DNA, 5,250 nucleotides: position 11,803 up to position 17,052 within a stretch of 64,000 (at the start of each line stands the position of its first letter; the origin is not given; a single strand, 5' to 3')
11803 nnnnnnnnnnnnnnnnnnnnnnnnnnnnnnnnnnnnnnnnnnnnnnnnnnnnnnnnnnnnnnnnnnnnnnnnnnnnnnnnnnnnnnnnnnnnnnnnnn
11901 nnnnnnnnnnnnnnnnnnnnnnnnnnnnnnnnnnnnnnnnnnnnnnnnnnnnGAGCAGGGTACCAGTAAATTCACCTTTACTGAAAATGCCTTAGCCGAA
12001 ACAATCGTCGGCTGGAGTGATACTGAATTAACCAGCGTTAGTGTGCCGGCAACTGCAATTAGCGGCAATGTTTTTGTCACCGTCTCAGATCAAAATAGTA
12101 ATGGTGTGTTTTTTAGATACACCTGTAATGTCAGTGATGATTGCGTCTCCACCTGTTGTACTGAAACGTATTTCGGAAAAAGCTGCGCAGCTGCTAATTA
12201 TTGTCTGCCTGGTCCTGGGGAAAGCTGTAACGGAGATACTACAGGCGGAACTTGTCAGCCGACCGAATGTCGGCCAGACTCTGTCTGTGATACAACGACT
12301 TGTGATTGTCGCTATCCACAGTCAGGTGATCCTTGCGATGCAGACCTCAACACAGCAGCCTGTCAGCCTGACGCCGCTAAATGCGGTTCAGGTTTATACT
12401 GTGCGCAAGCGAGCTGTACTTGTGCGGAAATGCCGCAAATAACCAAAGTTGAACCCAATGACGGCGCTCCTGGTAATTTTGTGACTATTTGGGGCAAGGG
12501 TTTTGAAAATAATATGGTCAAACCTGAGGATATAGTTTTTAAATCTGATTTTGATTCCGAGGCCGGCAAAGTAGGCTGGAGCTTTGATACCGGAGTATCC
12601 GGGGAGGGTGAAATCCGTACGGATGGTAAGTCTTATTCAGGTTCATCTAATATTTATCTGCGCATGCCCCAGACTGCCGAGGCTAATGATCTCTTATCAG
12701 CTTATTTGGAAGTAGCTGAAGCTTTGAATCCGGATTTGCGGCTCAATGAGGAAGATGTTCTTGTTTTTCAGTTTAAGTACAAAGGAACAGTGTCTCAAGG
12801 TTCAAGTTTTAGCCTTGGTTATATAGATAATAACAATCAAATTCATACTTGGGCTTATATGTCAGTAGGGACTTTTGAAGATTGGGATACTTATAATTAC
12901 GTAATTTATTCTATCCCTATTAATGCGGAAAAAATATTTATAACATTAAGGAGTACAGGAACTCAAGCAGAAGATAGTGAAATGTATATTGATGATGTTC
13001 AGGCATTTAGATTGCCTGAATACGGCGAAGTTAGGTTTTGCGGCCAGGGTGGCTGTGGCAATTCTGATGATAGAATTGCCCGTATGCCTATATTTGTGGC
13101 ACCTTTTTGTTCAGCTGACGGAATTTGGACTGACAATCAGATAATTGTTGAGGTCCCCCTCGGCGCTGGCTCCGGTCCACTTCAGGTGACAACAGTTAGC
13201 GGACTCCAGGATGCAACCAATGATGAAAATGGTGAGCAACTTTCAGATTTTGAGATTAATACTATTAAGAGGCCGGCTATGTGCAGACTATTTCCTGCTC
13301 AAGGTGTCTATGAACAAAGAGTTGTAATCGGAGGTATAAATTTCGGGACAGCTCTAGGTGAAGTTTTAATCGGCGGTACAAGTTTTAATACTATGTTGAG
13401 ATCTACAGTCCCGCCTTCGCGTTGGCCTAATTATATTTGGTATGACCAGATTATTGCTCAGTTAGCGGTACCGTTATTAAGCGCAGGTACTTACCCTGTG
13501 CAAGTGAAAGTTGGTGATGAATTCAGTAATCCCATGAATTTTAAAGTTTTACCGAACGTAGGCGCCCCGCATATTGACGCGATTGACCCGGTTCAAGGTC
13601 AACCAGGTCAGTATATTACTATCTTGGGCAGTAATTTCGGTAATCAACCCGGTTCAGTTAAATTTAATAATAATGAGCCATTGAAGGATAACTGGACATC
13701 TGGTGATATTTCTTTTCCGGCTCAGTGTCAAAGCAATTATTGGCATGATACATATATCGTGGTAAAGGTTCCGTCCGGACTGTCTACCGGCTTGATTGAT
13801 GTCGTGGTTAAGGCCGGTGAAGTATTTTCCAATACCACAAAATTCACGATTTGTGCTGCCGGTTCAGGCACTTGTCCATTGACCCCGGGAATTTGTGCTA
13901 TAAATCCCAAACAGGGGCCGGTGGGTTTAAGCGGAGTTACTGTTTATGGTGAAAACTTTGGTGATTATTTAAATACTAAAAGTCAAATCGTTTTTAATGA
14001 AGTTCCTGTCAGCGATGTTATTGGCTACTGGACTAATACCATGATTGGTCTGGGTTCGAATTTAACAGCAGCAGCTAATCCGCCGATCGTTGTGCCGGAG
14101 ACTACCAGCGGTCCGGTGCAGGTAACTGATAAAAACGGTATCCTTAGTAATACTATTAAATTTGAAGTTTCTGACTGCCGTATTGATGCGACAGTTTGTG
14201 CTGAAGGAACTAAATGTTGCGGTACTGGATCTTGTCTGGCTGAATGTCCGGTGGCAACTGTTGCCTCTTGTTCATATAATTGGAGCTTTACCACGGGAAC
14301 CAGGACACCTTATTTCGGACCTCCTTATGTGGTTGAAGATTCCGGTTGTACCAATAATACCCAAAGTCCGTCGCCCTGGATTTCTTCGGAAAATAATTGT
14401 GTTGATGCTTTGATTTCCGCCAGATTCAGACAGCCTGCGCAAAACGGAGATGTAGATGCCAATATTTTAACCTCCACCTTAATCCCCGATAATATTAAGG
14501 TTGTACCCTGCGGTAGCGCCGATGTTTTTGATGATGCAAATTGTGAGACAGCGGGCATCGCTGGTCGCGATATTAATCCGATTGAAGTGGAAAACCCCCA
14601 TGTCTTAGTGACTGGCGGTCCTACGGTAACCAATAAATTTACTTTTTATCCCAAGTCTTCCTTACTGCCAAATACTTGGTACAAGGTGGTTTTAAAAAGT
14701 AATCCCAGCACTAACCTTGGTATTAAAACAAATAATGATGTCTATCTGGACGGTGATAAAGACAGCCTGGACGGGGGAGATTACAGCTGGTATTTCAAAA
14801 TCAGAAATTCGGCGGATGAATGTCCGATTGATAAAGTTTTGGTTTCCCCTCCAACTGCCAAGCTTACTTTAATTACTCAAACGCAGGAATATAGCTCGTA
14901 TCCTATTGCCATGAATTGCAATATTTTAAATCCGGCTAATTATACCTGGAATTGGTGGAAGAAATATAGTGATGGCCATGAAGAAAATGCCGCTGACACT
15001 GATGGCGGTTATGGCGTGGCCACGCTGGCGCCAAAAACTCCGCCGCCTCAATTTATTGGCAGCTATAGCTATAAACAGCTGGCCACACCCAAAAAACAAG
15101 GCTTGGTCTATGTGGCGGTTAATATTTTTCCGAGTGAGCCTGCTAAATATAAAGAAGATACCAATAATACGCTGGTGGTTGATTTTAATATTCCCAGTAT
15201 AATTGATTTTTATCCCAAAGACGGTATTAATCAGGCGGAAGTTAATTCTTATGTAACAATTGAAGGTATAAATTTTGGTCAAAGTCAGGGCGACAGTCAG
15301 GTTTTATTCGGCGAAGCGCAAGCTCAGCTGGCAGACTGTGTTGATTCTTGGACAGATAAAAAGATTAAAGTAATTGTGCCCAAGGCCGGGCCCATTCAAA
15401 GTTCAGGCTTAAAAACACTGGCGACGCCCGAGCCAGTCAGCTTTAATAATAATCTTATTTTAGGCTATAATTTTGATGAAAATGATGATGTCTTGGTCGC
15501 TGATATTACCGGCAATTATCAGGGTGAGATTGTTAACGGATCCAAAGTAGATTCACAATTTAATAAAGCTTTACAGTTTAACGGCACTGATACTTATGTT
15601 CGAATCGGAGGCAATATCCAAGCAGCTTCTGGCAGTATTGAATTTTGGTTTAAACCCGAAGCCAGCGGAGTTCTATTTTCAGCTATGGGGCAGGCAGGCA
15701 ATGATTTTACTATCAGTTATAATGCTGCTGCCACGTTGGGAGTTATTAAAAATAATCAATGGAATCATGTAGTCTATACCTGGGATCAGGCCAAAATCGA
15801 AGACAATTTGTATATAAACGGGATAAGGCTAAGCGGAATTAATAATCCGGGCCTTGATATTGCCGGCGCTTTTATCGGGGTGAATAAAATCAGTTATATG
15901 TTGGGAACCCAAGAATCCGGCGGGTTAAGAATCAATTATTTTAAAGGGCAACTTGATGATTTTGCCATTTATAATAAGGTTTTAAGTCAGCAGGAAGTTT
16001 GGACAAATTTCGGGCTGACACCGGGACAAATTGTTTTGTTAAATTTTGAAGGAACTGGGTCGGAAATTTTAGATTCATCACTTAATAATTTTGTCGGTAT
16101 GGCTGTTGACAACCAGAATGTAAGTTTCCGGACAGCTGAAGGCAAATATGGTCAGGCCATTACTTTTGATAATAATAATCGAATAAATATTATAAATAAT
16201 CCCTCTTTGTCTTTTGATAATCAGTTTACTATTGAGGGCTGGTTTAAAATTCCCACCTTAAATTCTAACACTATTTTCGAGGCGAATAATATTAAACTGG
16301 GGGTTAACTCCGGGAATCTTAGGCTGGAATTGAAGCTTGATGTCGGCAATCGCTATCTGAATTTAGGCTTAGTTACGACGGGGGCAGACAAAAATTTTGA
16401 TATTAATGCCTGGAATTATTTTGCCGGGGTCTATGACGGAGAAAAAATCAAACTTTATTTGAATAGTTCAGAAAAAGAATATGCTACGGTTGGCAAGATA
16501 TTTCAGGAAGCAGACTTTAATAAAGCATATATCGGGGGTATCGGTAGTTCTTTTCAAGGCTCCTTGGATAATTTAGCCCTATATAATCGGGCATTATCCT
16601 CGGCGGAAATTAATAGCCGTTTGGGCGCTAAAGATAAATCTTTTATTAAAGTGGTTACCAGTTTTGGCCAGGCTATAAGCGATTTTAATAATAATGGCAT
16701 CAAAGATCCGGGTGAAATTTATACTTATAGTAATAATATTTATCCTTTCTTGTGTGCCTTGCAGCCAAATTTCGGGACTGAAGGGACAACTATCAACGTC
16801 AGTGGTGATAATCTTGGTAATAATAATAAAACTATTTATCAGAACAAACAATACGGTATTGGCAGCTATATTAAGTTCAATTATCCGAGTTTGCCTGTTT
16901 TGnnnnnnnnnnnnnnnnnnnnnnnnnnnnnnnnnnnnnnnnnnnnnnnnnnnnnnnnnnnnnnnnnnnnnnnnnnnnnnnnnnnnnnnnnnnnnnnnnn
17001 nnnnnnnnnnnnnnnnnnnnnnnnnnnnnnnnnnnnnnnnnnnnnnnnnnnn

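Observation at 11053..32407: Lectin/CBM-rich giant proteome: 5 LamG, at least 4 CBM4/9-like and 2 DUF1566 domains in about 20 kb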

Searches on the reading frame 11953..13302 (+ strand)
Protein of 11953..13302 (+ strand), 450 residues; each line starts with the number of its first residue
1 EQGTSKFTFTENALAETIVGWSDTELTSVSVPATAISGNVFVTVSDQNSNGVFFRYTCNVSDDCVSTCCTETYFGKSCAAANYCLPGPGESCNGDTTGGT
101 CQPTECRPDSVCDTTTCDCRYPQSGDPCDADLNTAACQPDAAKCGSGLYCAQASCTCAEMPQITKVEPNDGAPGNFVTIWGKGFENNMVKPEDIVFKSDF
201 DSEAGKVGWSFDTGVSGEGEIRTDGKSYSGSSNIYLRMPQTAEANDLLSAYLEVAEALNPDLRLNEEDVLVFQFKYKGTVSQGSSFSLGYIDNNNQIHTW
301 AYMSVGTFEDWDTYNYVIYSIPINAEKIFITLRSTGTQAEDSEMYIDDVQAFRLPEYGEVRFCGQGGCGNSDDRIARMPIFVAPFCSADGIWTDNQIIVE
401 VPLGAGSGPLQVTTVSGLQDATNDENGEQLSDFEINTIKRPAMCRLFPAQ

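Call 15: search_protein_families(library=pfam, proteins=[window:11953-13302:+], max_evalue=0.1)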
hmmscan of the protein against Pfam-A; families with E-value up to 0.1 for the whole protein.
window:11953-13302:+ (450 aa): 1 family
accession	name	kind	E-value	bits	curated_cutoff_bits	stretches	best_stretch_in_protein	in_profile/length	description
PF01833.30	TIG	-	4.1e-06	27.1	20.9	0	161-187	1-29/84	IPT/TIG domain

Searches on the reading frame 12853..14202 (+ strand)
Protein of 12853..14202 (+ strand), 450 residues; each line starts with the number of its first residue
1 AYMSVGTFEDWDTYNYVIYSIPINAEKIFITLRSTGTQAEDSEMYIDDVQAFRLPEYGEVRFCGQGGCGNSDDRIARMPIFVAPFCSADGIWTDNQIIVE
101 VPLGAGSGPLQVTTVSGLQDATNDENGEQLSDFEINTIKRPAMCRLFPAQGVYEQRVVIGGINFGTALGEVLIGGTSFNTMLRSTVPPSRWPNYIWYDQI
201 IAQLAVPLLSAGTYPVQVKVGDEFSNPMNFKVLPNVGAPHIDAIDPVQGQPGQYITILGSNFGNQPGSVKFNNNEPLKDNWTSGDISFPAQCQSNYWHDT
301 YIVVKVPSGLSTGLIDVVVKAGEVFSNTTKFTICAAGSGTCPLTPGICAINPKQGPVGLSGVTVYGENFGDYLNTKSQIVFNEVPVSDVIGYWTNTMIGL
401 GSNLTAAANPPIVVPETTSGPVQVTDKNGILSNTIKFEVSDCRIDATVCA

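Call 15: search_protein_families(library=pfam, proteins=[window:12853-14202:+], max_evalue=0.1)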
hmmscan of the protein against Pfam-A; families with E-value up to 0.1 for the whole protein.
window:12853-14202:+ (450 aa): 1 family
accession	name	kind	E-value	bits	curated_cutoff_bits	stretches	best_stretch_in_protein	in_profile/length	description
PF01833.30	TIG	-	5.3e-16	58.8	20.9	2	239-333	1-84/84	IPT/TIG domain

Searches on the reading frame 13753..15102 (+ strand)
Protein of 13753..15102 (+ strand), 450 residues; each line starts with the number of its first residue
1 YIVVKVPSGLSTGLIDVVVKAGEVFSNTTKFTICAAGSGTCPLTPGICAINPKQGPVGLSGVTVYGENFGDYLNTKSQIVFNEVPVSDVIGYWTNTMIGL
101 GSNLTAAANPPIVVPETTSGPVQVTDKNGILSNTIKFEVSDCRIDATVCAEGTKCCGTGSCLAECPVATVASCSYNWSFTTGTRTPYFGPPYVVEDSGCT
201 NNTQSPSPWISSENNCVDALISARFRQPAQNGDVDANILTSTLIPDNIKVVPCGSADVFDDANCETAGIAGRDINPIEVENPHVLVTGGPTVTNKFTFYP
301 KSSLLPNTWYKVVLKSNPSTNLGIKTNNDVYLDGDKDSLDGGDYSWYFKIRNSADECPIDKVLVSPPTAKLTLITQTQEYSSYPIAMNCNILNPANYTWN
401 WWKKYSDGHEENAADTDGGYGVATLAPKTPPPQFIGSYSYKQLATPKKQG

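Call 15: search_protein_families(library=pfam, proteins=[window:13753-15102:+], max_evalue=0.1)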
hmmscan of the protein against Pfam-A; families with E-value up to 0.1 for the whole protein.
window:13753-15102:+ (450 aa): 1 family
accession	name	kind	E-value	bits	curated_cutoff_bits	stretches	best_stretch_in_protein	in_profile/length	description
PF13205.12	Big_5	-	0.09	14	23.6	0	293-316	62-85/105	Bacterial Ig-like domain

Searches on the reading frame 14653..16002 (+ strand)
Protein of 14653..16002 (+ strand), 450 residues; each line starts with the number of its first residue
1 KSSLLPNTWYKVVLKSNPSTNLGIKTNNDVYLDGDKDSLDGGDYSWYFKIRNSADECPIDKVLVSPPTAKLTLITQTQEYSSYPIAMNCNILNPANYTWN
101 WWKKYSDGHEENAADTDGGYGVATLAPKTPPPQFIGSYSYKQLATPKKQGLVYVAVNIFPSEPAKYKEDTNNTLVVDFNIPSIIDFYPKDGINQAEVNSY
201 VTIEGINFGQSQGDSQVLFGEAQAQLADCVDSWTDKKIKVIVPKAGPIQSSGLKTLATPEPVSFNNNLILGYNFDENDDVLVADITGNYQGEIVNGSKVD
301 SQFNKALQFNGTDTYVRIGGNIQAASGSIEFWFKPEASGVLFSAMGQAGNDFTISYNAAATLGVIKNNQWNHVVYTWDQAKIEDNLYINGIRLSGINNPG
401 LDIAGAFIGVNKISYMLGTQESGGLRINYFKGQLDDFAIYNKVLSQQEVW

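Call 15: search_protein_families(library=pfam, proteins=[window:14653-16002:+], max_evalue=0.1)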
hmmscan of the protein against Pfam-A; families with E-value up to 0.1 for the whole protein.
window:14653-16002:+ (450 aa): 3 families
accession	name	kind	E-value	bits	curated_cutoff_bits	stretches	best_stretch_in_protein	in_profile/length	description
PF13385.13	Laminin_G_3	-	4.4e-15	56.6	27.6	1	313-449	4-150/151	Concanavalin A-like lectin/glucanases superfamily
PF01833.30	TIG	-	5.9e-05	23.4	20.9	1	181-246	1-60/84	IPT/TIG domain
PF02973.23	Sialidase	-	0.0015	18.5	26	1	344-449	76-181/189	Sialidase, N-terminal domain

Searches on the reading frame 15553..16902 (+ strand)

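Call 15: search_protein_families(library=pfam, proteins=[window:15553-16902:+], max_evalue=0.1)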
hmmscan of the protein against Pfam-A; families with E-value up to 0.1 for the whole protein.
window:15553-16902:+ (450 aa): 3 families
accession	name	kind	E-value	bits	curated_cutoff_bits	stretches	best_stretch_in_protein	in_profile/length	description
PF13385.13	Laminin_G_3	-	5.1e-37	127.8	27.6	2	208-354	4-151/151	Concanavalin A-like lectin/glucanases superfamily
PF02973.23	Sialidase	-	9e-07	29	26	1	44-152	76-184/189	Sialidase, N-terminal domain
PF00354.24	Pentaxin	-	0.0034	17.6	25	0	51-151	66-165/194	Pentaxin family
